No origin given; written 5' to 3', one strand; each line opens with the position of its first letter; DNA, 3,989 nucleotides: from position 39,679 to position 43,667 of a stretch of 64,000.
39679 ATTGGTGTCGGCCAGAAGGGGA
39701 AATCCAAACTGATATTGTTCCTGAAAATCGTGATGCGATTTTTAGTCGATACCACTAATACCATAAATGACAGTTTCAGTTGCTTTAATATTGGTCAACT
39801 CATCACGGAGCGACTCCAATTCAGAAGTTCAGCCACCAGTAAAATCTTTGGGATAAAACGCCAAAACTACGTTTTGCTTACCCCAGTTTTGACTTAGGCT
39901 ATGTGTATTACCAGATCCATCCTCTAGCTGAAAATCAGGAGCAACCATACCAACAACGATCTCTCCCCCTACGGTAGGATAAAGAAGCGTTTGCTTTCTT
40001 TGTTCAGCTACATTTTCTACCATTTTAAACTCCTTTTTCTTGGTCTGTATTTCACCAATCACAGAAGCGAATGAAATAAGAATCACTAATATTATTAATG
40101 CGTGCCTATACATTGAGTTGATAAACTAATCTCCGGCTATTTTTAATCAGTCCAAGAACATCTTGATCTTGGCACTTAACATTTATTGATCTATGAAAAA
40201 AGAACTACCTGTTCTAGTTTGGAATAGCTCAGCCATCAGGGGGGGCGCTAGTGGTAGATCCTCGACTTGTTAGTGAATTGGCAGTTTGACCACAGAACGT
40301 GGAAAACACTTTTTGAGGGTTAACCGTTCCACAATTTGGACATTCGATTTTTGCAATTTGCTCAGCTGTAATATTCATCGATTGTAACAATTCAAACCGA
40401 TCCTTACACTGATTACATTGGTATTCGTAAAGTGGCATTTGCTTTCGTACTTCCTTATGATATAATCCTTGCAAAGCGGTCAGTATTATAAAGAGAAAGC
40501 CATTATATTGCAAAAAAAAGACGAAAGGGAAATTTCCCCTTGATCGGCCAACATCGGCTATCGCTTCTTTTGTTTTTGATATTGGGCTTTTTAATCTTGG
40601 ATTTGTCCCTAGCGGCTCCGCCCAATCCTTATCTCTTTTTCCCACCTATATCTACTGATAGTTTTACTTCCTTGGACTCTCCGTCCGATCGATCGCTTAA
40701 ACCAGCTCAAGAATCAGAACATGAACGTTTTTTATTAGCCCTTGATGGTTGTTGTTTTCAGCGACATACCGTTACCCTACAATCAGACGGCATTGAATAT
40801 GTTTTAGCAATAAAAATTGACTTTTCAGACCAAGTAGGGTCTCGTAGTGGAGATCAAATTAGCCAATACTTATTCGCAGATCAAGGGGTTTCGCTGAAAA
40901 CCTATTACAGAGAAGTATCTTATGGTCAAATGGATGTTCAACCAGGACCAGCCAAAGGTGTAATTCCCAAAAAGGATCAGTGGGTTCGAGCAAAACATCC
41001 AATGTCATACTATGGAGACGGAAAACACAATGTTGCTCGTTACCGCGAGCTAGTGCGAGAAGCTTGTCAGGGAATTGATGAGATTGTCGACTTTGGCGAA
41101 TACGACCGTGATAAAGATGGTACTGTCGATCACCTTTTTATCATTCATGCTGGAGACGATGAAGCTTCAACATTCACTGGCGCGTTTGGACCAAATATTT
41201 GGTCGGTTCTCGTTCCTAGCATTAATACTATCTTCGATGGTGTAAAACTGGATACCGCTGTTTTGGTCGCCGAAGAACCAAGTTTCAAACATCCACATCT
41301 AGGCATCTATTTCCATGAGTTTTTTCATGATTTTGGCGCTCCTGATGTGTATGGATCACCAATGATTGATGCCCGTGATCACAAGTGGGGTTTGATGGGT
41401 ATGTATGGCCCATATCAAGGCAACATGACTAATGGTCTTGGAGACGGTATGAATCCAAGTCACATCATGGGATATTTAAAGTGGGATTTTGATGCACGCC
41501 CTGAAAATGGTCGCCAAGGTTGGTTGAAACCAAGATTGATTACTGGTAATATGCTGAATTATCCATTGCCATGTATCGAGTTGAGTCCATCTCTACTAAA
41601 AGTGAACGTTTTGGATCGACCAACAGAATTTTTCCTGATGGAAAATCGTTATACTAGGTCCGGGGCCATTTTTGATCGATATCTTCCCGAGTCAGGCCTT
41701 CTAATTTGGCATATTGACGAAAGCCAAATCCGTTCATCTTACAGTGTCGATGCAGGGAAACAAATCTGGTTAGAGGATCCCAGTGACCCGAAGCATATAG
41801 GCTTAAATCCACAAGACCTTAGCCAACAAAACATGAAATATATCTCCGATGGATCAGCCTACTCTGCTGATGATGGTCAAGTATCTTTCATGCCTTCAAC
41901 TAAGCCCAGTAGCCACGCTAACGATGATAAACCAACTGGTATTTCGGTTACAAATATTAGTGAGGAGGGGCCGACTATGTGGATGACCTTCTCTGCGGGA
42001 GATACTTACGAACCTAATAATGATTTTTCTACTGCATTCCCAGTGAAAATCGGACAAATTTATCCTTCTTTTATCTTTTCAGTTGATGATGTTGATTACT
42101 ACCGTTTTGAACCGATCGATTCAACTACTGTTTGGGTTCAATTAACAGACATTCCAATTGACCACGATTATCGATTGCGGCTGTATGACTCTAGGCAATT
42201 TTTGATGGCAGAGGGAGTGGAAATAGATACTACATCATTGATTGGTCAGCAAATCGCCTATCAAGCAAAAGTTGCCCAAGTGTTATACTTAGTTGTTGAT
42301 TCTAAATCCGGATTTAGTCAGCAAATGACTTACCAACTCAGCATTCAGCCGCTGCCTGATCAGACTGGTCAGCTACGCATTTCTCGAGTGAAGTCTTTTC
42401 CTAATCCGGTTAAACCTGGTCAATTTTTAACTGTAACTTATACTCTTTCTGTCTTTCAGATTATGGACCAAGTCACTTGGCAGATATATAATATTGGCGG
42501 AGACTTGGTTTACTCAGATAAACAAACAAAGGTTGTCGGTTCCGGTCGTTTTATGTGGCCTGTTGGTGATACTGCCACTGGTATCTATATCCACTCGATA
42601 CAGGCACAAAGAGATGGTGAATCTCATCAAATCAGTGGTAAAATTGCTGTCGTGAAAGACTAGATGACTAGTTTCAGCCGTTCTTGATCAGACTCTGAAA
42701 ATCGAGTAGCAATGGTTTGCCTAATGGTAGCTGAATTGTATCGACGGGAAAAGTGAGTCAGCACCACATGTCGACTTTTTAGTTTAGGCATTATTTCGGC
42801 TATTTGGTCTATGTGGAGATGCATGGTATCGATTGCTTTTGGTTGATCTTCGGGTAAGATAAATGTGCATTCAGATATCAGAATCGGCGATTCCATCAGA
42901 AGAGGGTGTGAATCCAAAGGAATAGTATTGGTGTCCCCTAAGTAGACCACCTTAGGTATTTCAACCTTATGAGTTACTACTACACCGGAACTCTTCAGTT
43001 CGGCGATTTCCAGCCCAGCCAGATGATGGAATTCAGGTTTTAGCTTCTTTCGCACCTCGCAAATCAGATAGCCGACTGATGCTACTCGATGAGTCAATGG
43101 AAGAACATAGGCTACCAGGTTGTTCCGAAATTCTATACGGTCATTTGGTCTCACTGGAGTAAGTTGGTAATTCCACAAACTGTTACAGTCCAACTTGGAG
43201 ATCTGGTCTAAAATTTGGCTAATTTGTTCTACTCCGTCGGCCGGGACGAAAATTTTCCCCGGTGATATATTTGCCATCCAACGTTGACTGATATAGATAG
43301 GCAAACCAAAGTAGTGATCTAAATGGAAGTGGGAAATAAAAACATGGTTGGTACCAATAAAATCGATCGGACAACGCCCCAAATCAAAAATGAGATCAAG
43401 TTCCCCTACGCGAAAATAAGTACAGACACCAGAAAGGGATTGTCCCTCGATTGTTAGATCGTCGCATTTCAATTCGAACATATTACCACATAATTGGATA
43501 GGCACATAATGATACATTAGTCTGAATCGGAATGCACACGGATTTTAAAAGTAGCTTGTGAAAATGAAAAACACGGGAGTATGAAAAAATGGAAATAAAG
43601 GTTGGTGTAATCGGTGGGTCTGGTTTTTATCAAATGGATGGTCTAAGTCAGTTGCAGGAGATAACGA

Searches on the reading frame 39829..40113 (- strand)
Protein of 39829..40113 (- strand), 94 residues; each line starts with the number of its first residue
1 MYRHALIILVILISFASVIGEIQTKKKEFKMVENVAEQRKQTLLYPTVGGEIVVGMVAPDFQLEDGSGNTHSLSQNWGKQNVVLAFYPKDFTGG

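Call 38: find_encoding_contigs(protein=window:39829-40113:-, flank=3000, max_places=6)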
Protein window:39829-40113:- (94 aa): no gene with exactly this product is on record in the collection.

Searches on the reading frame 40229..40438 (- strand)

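Call 41: search_protein_families(library=pfam, proteins=[window:40229-40438:-], max_evalue=0.01)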
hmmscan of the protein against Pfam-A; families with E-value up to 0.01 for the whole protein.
window:40229-40438:- (69 aa): 6 families
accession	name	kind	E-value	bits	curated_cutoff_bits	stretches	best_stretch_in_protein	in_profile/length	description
PF09723.15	Zn_ribbon_8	-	2.6e-13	50.2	34.4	1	1-45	1-41/41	Zinc ribbon domain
PF13717.11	Zn_ribbon_4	-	0.00018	21.8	30.3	1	7-39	4-34/36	zinc-ribbon domain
PF05495.17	zf-CHY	-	0.0014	19.5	31.3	1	6-53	19-65/68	CHY zinc finger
PF13248.11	Zn_ribbon_3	-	0.0063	16.4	27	0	30-42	2-15/26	zinc-ribbon domain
PF02318.22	FYVE_2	-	0.0083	16.7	27.2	1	3-43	52-92/118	FYVE-type zinc finger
PF05207.18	Zn_ribbon_CSL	-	0.009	16.1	29.2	0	4-36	17-46/55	CSL zinc finger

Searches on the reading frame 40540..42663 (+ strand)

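Call 41: search_protein_families(library=pfam, proteins=[window:40540-42663:+], max_evalue=0.01)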
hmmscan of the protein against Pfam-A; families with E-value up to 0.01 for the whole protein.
window:40540-42663:+ (707 aa): 2 families
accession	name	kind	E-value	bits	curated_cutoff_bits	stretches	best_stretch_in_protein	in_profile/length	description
PF05547.17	Peptidase_M6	-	3.3e-10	40.1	22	1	117-295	68-268/294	Immune inhibitor A peptidase M6, catalytic domain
PF18962.6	Por_Secre_tail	-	0.0011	19.6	27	1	620-691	2-66/75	Secretion system C-terminal sorting domain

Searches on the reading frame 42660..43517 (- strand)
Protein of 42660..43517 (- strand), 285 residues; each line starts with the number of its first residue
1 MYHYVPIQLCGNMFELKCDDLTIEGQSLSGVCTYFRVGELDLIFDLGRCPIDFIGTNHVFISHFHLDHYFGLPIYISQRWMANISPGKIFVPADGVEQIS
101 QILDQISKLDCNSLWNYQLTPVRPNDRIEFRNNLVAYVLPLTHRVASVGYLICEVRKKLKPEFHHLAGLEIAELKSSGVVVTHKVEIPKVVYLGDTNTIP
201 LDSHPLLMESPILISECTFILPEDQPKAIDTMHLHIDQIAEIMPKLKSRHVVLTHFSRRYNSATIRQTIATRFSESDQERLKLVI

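Call 39: find_encoding_contigs(protein=window:42660-43517:-, flank=6000, max_places=6)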
Protein window:42660-43517:- (285 aa): no gene with exactly this product is on record in the collection.

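Call 41: search_protein_families(library=pfam, proteins=[window:42660-43517:-], max_evalue=0.01)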
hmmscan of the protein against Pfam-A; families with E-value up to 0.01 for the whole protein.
window:42660-43517:- (285 aa): 2 families
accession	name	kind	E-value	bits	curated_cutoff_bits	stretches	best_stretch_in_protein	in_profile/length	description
PF12706.13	Lactamase_B_2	-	8.8e-11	42.2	27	1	57-256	32-200/200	Beta-lactamase superfamily domain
PF00753.33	Lactamase_B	-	0.0026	18.2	22.7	1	58-92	46-80/196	Metallo-beta-lactamase superfamily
